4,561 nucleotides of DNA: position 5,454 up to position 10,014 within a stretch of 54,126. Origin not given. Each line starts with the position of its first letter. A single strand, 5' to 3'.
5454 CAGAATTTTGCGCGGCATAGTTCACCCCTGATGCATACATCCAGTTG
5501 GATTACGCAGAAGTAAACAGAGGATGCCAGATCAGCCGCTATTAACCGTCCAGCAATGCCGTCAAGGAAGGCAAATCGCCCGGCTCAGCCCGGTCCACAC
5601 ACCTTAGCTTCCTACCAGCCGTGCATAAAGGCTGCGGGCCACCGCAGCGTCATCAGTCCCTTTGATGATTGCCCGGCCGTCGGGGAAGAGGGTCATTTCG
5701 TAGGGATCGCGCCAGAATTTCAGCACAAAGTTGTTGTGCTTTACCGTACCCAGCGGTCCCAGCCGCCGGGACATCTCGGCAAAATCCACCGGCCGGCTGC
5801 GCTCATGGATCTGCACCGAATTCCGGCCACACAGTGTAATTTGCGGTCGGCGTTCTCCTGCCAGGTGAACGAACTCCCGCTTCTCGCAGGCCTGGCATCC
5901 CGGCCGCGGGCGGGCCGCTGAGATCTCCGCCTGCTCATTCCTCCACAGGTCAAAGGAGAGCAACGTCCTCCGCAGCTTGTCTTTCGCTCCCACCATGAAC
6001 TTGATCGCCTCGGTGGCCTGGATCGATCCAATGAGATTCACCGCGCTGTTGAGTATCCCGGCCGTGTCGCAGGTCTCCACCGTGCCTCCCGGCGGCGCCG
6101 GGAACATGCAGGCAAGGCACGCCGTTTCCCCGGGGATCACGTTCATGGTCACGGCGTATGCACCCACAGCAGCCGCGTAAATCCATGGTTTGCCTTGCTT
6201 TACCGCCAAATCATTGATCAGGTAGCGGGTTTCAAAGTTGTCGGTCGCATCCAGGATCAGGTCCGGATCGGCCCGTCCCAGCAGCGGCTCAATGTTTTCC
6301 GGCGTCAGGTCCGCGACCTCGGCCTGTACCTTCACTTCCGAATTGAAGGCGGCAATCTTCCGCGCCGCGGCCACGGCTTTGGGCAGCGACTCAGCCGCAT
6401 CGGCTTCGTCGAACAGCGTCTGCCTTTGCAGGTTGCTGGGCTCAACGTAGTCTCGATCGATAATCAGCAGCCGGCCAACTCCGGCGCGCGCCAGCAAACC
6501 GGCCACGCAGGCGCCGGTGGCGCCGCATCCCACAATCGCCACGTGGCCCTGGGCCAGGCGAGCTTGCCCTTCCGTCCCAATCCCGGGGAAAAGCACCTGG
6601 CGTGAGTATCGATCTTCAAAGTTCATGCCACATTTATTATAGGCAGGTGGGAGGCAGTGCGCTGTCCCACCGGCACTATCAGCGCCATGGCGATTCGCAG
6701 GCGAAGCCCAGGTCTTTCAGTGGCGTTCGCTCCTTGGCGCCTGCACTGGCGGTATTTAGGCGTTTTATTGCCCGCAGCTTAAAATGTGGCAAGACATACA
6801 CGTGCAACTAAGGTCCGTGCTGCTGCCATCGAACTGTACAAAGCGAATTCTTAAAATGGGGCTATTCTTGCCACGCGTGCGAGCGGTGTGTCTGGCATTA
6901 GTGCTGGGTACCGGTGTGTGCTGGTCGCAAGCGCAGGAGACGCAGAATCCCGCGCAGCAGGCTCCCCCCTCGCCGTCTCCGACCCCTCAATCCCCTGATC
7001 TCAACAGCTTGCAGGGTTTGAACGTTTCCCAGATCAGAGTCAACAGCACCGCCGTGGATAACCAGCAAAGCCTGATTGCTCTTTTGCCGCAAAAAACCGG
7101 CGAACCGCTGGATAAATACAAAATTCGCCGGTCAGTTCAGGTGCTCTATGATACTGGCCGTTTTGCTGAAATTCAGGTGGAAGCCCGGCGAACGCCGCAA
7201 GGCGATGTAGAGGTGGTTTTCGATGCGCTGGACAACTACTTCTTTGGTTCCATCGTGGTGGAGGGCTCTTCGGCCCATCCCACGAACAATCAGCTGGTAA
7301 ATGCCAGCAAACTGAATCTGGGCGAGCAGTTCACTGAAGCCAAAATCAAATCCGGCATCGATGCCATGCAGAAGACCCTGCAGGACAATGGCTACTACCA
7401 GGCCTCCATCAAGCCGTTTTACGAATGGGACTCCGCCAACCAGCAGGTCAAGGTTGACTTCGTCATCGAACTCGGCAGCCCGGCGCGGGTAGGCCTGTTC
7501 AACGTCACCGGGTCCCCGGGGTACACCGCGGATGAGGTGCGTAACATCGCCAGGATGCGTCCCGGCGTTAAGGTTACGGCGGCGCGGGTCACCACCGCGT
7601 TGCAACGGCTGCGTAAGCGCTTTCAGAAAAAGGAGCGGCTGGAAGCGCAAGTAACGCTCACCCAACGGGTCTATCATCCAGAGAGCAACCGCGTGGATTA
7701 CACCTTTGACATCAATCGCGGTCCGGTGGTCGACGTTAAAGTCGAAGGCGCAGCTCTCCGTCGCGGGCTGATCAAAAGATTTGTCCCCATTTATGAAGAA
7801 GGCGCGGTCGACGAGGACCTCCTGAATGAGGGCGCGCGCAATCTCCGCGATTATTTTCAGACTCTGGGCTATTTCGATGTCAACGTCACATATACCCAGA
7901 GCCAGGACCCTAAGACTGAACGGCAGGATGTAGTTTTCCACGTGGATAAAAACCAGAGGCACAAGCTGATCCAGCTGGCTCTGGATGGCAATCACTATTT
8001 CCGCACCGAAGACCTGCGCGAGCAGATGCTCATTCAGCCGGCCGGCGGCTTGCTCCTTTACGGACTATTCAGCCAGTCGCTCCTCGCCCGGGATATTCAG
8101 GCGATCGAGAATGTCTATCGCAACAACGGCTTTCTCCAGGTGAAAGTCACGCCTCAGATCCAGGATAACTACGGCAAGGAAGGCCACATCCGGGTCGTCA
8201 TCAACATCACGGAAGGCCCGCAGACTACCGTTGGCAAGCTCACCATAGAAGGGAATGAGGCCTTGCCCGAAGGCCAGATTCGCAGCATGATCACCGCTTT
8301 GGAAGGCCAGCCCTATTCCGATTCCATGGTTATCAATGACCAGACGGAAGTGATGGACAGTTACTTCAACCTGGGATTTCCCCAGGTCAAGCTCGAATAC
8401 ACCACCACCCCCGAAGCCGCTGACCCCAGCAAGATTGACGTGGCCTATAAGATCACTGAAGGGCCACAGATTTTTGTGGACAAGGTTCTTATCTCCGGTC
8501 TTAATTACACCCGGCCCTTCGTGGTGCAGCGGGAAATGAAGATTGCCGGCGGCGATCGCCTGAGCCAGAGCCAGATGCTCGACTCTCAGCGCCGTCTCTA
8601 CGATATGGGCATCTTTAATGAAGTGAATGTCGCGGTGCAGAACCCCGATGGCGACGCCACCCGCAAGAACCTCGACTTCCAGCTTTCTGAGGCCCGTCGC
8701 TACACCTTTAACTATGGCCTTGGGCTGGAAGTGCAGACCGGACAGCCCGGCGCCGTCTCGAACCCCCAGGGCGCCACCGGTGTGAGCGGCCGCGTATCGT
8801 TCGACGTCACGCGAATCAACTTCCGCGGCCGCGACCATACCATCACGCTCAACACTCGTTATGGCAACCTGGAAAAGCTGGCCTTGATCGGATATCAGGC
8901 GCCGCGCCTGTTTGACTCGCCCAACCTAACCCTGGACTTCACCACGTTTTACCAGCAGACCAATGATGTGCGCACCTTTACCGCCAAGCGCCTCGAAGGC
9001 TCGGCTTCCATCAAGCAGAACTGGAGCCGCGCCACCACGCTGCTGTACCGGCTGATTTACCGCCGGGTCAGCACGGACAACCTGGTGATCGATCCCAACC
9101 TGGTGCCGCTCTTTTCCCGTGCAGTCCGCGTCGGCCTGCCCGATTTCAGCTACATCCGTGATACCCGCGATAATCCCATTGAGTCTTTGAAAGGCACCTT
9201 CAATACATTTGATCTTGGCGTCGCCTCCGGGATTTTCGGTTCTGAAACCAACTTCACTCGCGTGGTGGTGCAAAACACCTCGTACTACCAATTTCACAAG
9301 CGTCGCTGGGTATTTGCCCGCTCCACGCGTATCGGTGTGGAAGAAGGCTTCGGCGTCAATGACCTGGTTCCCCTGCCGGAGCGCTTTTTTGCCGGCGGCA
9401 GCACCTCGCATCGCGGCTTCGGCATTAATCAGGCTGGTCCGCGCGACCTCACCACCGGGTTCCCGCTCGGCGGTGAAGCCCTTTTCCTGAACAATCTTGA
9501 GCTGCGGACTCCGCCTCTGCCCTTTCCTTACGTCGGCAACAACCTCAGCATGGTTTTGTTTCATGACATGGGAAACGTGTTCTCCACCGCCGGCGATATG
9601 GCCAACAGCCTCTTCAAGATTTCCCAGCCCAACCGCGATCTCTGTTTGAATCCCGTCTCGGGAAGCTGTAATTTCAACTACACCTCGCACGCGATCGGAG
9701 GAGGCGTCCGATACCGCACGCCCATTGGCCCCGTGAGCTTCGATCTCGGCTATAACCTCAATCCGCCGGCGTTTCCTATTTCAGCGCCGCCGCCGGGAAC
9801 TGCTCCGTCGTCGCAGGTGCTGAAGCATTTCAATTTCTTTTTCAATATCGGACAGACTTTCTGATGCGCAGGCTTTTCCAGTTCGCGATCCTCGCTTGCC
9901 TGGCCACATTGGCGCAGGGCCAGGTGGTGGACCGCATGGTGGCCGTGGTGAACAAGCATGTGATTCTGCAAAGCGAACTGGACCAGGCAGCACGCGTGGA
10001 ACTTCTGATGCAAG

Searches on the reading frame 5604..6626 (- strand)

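Call 37: search_protein_families(library=pfam, proteins=[window:5604-6626:-], max_evalue=0.00001)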
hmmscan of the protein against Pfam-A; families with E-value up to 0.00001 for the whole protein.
window:5604-6626:- (340 aa): 1 family
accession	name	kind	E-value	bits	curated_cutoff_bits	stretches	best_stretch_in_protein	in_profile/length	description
PF00899.27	ThiF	-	8.3e-72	241.6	28.1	1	7-245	1-237/238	ThiF family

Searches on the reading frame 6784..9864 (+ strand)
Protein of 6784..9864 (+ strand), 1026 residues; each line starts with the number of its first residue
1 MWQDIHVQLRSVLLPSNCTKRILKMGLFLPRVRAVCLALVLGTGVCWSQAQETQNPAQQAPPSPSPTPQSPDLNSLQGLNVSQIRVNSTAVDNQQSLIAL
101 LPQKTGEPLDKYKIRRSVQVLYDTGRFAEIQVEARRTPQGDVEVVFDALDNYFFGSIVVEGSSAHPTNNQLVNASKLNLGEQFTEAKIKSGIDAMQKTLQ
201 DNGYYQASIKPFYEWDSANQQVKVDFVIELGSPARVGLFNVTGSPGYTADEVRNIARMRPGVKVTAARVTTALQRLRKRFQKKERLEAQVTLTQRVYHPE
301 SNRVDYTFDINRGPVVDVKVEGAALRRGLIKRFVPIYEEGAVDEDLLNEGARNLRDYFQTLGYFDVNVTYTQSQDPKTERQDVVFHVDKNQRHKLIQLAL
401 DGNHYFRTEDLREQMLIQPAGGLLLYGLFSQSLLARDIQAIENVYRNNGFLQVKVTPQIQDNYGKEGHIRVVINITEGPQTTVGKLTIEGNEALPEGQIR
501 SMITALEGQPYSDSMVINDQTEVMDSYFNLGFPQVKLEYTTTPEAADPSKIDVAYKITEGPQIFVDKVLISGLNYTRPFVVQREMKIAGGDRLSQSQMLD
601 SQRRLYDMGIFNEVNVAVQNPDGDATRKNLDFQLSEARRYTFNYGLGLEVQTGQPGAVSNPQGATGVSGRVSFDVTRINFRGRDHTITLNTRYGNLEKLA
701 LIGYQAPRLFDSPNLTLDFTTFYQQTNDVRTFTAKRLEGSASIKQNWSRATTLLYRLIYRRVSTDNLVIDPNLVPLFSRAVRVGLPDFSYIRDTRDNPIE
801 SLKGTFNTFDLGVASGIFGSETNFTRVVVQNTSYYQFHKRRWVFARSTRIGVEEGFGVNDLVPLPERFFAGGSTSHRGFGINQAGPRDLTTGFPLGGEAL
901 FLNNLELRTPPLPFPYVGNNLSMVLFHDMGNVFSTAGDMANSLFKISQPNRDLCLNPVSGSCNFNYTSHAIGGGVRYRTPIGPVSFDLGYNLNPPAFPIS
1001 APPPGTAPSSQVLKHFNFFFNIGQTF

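Call 37: search_protein_families(library=pfam, proteins=[window:6784-9864:+], max_evalue=0.00001)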
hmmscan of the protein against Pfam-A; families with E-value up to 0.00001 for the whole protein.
window:6784-9864:+ (1026 aa): 3 families
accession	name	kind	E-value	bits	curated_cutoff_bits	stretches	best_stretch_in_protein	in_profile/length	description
PF07244.20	POTRA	-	2.3e-65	217.7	21.3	6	400-478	8-79/79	Surface antigen variable number repeat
PF01103.29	Omp85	-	1.7e-43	149.8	24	1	679-1026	1-325/325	Omp85 superfamily domain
PF08479.16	POTRA_2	-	2.1e-06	27.9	24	0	157-208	6-56/76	POTRA domain, ShlB-type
